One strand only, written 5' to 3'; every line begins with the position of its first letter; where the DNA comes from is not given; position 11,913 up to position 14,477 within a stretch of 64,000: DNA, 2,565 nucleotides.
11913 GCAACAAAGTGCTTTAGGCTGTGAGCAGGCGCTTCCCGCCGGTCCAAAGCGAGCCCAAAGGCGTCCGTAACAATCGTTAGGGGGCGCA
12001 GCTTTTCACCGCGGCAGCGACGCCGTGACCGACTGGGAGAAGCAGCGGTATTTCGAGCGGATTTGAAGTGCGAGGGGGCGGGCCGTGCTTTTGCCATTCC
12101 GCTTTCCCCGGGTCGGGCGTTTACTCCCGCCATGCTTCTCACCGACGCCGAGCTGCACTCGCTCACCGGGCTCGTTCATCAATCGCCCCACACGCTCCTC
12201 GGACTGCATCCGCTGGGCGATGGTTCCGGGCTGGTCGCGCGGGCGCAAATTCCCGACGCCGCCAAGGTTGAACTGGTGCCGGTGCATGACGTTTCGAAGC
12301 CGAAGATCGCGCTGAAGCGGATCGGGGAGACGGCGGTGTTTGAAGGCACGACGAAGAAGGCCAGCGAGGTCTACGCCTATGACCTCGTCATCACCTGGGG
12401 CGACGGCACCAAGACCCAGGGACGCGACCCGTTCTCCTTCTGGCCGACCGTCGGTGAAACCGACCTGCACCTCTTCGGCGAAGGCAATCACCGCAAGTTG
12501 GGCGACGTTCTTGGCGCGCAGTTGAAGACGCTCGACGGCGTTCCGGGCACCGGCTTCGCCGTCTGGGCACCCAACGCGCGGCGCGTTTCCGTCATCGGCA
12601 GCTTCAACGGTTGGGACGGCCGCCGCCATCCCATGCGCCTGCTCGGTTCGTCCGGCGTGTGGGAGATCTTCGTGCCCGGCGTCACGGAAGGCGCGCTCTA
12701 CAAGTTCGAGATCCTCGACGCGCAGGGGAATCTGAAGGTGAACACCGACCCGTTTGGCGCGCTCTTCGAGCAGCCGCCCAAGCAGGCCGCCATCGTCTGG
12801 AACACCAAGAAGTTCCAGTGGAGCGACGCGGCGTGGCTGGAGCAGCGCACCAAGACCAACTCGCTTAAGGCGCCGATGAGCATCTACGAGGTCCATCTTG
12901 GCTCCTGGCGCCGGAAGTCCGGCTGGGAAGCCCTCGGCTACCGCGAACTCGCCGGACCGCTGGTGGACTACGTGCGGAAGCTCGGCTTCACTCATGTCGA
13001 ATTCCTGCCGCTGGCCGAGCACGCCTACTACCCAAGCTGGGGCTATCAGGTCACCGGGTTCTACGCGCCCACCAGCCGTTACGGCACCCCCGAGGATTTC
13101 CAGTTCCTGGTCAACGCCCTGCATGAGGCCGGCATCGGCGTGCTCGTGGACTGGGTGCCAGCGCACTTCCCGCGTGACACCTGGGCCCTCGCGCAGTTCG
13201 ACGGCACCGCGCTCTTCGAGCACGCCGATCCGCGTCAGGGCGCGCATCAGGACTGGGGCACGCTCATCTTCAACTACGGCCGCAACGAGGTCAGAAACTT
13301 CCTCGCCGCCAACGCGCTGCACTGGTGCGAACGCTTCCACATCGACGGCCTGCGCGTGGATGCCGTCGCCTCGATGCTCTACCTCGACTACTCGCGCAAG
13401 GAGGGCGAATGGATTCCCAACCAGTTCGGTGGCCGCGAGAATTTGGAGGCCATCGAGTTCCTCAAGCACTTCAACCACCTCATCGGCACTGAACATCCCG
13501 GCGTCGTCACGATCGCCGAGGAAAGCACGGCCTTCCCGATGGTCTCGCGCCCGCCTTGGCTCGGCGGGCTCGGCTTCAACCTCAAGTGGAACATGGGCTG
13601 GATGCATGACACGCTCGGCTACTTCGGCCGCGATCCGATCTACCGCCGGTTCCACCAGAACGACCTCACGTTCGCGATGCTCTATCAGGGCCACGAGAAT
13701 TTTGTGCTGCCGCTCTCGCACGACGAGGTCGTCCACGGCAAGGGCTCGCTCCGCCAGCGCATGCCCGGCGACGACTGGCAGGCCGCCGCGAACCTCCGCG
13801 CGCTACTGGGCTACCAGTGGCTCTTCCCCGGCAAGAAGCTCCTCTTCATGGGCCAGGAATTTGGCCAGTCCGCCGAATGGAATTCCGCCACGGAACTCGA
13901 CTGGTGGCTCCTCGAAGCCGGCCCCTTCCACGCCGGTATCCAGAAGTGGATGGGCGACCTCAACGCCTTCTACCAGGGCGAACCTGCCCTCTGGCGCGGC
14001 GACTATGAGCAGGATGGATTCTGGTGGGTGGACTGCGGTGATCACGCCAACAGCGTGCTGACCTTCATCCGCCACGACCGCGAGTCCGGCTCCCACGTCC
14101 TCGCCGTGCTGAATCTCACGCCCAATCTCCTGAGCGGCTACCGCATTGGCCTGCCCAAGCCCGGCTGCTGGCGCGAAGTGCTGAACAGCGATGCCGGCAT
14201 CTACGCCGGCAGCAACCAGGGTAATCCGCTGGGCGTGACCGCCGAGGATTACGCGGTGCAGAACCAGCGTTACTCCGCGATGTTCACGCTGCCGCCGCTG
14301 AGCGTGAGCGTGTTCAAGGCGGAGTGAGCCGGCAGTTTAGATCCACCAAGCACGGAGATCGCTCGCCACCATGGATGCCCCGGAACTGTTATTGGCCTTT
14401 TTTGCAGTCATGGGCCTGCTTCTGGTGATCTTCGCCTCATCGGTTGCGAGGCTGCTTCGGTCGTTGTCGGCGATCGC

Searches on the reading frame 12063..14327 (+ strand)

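Call 12: search_protein_families(library=pfam, proteins=[window:12063-14327:+], max_evalue=0.001)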
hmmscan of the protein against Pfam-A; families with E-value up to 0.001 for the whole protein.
window:12063-14327:+ (754 aa): 4 families
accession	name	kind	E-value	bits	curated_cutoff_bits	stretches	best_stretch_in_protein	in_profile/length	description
PF02922.24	CBM_48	-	2.3e-25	89.2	22.4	1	150-231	2-82/83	Carbohydrate-binding module 48 (Isoamylase N-terminal domain)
PF02806.24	Alpha-amylase_C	-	5.9e-22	78.2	21.2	1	655-753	1-94/95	Alpha amylase, C-terminal all-beta domain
PF22019.2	GlgB_N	-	7.1e-18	64.9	27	1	29-124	3-94/94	alpha-1,4-glucan branching enzyme GlgB, N-terminal domain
PF00128.31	Alpha-amylase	-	8.1e-16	58.7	22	2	301-370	25-93/446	Alpha amylase, catalytic domain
